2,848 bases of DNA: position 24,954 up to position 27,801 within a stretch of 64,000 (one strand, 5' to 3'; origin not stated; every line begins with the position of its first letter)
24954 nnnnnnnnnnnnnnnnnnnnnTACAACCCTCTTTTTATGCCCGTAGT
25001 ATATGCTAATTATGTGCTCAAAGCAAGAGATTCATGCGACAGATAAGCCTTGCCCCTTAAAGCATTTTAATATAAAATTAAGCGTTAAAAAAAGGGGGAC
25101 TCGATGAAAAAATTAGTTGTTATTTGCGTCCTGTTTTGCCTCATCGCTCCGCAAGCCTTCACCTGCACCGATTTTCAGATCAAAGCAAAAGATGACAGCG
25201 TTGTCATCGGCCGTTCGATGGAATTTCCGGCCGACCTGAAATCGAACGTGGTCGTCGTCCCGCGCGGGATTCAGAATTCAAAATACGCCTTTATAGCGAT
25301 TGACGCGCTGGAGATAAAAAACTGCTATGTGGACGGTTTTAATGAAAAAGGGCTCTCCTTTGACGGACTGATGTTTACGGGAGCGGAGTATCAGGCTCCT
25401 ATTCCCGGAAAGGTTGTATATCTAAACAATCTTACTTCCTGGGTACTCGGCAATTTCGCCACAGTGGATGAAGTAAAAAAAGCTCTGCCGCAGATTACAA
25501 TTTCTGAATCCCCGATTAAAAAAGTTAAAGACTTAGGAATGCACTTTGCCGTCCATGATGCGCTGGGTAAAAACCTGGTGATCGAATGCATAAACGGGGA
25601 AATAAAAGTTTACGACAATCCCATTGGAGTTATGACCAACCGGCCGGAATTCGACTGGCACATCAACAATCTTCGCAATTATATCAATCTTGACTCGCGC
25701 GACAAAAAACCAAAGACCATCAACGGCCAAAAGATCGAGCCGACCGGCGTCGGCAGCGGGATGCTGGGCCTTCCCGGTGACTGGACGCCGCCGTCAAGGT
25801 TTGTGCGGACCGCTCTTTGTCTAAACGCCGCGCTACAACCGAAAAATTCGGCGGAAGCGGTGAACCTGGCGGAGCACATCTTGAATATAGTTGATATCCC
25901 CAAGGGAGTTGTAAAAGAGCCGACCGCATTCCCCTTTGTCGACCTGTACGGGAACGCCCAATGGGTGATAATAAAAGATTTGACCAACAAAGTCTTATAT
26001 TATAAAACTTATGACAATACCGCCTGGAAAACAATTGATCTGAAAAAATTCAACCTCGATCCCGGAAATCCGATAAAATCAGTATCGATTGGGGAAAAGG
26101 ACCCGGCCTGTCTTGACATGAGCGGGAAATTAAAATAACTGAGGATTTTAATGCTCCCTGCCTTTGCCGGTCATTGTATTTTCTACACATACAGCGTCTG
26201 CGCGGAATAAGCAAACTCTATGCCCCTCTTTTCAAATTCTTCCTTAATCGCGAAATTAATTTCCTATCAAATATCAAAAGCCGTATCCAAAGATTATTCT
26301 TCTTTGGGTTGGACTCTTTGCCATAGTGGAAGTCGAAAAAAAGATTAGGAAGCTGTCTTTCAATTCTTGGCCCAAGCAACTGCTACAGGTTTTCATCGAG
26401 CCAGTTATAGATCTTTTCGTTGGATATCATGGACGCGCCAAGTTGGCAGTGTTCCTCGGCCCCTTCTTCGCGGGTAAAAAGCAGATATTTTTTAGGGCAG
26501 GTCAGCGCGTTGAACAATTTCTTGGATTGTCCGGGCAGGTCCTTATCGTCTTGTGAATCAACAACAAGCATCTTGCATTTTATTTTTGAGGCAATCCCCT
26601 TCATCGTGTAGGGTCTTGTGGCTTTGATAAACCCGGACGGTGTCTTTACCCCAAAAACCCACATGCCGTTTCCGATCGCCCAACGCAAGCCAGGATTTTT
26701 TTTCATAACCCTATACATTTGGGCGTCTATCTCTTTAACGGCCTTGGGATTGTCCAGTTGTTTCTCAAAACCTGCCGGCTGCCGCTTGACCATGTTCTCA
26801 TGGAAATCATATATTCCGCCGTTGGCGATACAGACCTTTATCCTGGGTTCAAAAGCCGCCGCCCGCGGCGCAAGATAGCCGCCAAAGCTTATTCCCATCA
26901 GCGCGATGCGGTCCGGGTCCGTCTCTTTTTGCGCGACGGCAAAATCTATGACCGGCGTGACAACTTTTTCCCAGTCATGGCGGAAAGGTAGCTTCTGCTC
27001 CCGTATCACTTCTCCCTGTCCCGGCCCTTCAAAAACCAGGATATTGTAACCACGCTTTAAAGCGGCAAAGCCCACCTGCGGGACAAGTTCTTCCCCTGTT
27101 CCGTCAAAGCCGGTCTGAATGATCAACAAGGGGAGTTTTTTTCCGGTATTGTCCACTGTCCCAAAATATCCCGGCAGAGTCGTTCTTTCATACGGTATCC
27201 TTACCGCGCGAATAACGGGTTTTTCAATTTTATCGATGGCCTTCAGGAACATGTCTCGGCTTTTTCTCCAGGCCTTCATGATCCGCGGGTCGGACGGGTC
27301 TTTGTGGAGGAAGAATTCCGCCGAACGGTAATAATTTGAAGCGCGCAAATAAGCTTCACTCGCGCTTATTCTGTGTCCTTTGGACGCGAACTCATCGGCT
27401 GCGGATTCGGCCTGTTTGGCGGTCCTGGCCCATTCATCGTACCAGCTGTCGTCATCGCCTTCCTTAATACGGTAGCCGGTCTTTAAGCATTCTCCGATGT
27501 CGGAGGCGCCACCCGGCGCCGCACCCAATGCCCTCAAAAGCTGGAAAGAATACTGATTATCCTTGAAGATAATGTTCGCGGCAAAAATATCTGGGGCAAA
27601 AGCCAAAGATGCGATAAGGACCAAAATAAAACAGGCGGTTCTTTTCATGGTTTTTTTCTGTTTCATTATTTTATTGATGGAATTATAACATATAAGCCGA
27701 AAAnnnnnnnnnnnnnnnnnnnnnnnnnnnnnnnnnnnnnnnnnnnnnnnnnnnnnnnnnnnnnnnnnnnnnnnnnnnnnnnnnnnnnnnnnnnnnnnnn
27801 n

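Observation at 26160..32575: Rearranged locus: orphan 3'-end copies of mscS and the P-type ATPase flank an alpha/beta-hydrolase gene, and the hydrolase's own boundary sequences recur as an 'empty' junction next to the SPFH gene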

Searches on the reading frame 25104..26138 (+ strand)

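Call 5: search_protein_families(library=pfam, proteins=[window:25104-26138:+])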
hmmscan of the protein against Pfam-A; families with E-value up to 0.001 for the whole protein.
window:25104-26138:+ (344 aa): 1 family
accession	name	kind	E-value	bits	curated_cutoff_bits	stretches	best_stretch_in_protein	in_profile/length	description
PF02275.23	CBAH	-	2.4e-65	221.7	20.4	1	21-323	1-313/316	Linear amide C-N hydrolases, choloylglycine hydrolase family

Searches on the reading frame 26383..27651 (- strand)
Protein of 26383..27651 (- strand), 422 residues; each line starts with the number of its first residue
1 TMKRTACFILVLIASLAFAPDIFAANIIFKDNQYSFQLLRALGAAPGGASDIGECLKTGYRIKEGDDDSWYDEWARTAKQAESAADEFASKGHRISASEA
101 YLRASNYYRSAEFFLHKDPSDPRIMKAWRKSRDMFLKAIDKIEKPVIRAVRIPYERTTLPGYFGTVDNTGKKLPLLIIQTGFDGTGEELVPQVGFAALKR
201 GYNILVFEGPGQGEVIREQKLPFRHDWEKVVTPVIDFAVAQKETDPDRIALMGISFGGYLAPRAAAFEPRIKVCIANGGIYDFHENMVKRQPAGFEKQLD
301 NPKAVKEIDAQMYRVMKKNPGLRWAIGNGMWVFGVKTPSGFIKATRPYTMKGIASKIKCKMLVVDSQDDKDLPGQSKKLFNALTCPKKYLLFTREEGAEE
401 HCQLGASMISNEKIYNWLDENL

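Call 5: search_protein_families(library=pfam, proteins=[window:26383-27651:-])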
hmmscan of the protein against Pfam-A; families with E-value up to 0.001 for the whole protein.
window:26383-27651:- (422 aa): 6 families
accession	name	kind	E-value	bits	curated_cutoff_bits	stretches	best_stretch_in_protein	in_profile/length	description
PF00326.27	Peptidase_S9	-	8.4e-11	42.2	22.6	1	199-292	12-110/213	Prolyl oligopeptidase family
PF02129.25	Peptidase_S15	-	1.6e-08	35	23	1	167-391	13-254/262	X-Pro dipeptidyl-peptidase (S15 family)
PF12697.13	Abhydrolase_6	-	7.5e-06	27.2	26.3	1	195-278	21-93/217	Alpha/beta hydrolase family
PF05448.18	AXE1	-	7.6e-06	25.3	21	0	234-276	163-205/321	Acetyl xylan esterase (AXE1)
PF06500.17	FrsA-like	-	0.00014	21.2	22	1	69-280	96-299/414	Esterase FrsA-like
PF08840.17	BAAT_C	-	0.00032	21.2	20.9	1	235-374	10-129/210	BAAT / Acyl-CoA thioester hydrolase C terminal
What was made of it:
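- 26383..27666 (-): Intact alpha/beta hydrolase gene (427 aa, with a signal-peptide-like N-terminus). Pfam Peptidase_S9/S15/Abhydrolase_6 (call 5).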

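Call 6: find_encoding_contigs(protein=window:26383-27651:-, flank=10000, max_places=10)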
Protein window:26383-27651:- (422 aa): no gene with exactly this product is on record in the collection.

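Call 10: find_related_loci(query=window:26383-27651:-, collection=metagenome_contigs, flank=10000)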
Query window:26383-27651:- (422 aa) in metagenome_contigs; peptide patterns used: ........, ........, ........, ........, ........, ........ (x = any residue, [..] = any of these).
216 stretches matched a pattern; 78 encode a relative of the query (tblastn E <= 1e-3); 78 distinct loci.
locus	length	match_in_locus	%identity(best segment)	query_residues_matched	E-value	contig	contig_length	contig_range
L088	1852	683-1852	89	2-391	0e+0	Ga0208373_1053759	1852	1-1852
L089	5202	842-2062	61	9-420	2e-173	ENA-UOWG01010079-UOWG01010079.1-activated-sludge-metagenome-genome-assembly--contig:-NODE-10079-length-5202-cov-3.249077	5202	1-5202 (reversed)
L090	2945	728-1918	52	20-420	5e-152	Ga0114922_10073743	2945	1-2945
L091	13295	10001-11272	50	2-419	4e-138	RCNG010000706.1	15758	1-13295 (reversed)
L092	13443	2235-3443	47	26-422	2e-121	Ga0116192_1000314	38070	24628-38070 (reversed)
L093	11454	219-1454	48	27-420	8e-121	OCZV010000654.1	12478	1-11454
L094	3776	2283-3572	46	9-420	8e-123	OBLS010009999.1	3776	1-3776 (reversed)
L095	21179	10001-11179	47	29-422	8e-117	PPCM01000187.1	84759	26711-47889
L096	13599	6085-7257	47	29-420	3e-116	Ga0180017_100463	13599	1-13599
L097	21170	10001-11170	47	29-419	2e-116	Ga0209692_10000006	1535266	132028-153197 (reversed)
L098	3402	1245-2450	45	27-422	2e-119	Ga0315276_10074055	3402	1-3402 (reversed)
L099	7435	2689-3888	47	27-420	5e-116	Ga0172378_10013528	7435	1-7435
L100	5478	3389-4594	46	27-422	7e-116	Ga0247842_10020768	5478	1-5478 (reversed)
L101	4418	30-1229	46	27-420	2e-116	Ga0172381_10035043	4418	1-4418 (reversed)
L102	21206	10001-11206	46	27-422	6e-115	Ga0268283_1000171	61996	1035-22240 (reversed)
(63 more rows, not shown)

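Call 15: find_homologous_proteins(query=window:26383-27651:-, max_evalue=1e-60)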
Query window:26383-27651:- (422 aa): 3989 proteins with E <= 1e-60 among 8000 candidates; the best 120 are listed.
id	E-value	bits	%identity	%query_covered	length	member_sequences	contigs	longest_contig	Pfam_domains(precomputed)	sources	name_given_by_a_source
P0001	1.2e-288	975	100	100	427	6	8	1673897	PF02129.25,PF00326.28,PF05448.19,PF12697.14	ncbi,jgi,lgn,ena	-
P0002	6.5e-233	791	80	100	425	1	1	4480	PF02129.25,PF00326.28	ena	-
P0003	5.6e-220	748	76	100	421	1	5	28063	PF02129.25,PF00326.28,PF05448.19,PF12697.14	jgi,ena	-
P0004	8.4e-213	725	75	98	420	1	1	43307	PF02129.25,PF00326.28,PF12697.14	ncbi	ncbi:MAG: alpha/beta fold hydrolase [bacterium]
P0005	3.9e-194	663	66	98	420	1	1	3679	PF00326.28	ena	-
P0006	5.9e-191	653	67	95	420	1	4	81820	PF00326.28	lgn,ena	-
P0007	2.4e-187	641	66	95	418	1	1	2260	PF02129.25,PF00326.28,PF06500.18,PF12697.14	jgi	jgi:dienelactone hydrolase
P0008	3.6e-186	637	67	94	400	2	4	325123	PF02129.25,PF00326.28,PF05448.19,PF12697.14,PF08840.18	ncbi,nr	ncbi:MAG: alpha/beta fold hydrolase [Candidatus Margulisbacteria bacterium]|nr:alpha/beta fold hydro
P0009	4.4e-185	633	66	95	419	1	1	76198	PF02129.25,PF00326.28,PF06500.18,PF05448.19,PF12697.14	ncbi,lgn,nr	ncbi:MAG: alpha/beta fold hydrolase [Candidatus Saganbacteria bacterium]|nr:alpha/beta fold hydrolas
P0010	2.2e-179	615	62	100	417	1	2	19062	PF02129.25,PF00326.28,PF12697.14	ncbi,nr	ncbi:MAG: alpha/beta fold hydrolase [Candidatus Margulisbacteria bacterium]|nr:alpha/beta fold hydro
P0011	2.4e-179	614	64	98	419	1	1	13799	PF00326.28,PF06500.18,PF05448.19,PF12697.14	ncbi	-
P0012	2.5e-179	614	63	98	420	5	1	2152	PF00326.28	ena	-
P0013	3.9e-179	614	62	100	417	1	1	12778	PF02129.25,PF00326.28,PF12697.14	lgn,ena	-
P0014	5.5e-179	613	62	100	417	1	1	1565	PF02129.25,PF00326.28,PF05448.19,PF12697.14,PF00561.27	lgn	-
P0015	5.0e-178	610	64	95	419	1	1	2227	PF02129.25,PF00326.28,PF12697.14,PF00561.27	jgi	jgi:pimeloyl-ACP methyl ester carboxylesterase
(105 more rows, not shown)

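Call 16: find_encoding_contigs(protein=P0003, flank=10000, max_places=4)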
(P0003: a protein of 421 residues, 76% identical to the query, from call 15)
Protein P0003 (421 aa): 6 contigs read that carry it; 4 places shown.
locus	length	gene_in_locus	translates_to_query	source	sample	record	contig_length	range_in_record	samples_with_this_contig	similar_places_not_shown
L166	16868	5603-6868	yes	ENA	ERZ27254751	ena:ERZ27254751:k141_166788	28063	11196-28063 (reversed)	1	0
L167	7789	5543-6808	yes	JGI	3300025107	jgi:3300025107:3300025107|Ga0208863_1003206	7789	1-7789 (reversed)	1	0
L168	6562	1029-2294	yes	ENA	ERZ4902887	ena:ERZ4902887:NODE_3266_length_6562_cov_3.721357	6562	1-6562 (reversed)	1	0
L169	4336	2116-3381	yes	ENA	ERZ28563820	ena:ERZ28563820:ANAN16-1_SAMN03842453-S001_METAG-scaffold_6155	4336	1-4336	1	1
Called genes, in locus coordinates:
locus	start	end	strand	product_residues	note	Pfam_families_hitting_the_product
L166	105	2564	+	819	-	-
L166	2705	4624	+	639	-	PF03415:Peptidase_C11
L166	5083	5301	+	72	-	PF01402:RHH_1 (weak)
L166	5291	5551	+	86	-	PF05016:ParE_toxin, PF15781:ParE-like_toxin (weak)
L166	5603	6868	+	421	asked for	PF02129:Peptidase_S15 (weak), PF05448:AXE1 (faint), PF12697:Abhydrolase_6 (weak), PF00326:Peptidase_S9 (weak)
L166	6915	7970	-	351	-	PF00149:Metallophos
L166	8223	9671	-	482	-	PF00083:Sugar_tr, PF07690:MFS_1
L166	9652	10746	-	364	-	PF02317:Octopine_DH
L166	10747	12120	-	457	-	PF07969:Amidohydro_3 (faint), PF01979:Amidohydro_1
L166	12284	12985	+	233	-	-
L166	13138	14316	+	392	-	-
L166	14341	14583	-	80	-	-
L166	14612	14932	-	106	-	PF22600:MTPAP-like_central (weak), PF01909:NTP_transf_2, PF18765:Polbeta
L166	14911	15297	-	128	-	PF05168:HEPN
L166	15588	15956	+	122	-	PF12728:HTH_17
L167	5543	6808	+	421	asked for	PF02129:Peptidase_S15 (weak), PF05448:AXE1 (faint), PF12697:Abhydrolase_6 (weak), PF00326:Peptidase_S9 (weak)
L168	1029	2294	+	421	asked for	PF02129:Peptidase_S15 (weak), PF05448:AXE1 (faint), PF12697:Abhydrolase_6 (weak), PF00326:Peptidase_S9 (weak)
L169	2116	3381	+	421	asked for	PF02129:Peptidase_S15 (weak), PF05448:AXE1 (faint), PF12697:Abhydrolase_6 (weak), PF00326:Peptidase_S9 (weak)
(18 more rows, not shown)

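Call 17: find_encoding_contigs(protein=P0004, flank=10000, max_places=3)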
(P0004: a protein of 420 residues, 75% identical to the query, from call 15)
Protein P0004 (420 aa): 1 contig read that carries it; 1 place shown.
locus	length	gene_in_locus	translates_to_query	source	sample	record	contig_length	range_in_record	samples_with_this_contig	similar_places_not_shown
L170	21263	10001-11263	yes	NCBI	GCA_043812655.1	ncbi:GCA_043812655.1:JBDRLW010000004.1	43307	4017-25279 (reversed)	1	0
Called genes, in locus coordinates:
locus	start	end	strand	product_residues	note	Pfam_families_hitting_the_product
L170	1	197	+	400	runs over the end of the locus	PF02321:OEP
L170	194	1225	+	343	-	PF25917:BSH_RND (weak), PF25973:BSH_CzcB, PF25990:Beta-barrel_YknX (weak), PF26002:Beta-barrel_AprE (faint), PF25967:RND-MFP_C, PF25989:YknX_C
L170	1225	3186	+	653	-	PF02463:SMC_N (faint), PF00005:ABC_tran, PF13304:AAA_21 (faint), PF12704:MacB_PCD, PF02687:FtsX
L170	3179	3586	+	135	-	PF13279:4HBT_2, PF03061:4HBT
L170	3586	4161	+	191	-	PF01169:GDT1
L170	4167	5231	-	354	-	PF01544:CorA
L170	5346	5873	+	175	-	-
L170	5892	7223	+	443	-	PF17186: (weak)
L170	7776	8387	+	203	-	PF06736:TMEM175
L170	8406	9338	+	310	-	PF07224:Chlorophyllase (weak), PF00561:Abhydrolase_1, PF12146:Hydrolase_4, PF01738:DLH, PF12697:Abhydrolase_6, PF00326:Peptidase_S9, PF07859:Abhydrolase_3 (weak), PF20434:BD-FAE (weak), +2 more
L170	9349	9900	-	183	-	PF06445:GyrI-like (weak)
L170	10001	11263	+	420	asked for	PF00326:Peptidase_S9 (faint), PF02129:Peptidase_S15 (weak), PF12697:Abhydrolase_6 (weak)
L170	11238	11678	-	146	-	PF00075:RNase_H, PF13456:RVT_3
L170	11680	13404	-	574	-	PF14716:HHH_8, PF14520:HHH_5, PF14792:DNA_pol_B_palm, PF14791:DNA_pol_B_thumb, PF02811:PHP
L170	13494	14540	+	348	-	-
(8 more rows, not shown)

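Call 18: find_encoding_contigs(protein=P0002, flank=10000, max_places=3)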
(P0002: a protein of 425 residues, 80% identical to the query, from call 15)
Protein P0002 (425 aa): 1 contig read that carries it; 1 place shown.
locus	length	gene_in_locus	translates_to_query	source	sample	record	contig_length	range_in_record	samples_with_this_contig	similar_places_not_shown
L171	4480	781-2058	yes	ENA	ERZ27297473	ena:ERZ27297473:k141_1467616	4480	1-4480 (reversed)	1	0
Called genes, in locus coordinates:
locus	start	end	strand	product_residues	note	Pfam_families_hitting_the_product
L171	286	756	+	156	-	PF20589:DUF6790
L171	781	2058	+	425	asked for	PF02129:Peptidase_S15 (weak), PF00326:Peptidase_S9 (weak)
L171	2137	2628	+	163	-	-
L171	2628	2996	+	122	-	-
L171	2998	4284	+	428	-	PF03415:Peptidase_C11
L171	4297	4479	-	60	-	?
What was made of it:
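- Every hydrolase homologue at 75-90% identity sits in a different neighbourhood (calls 16-18).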
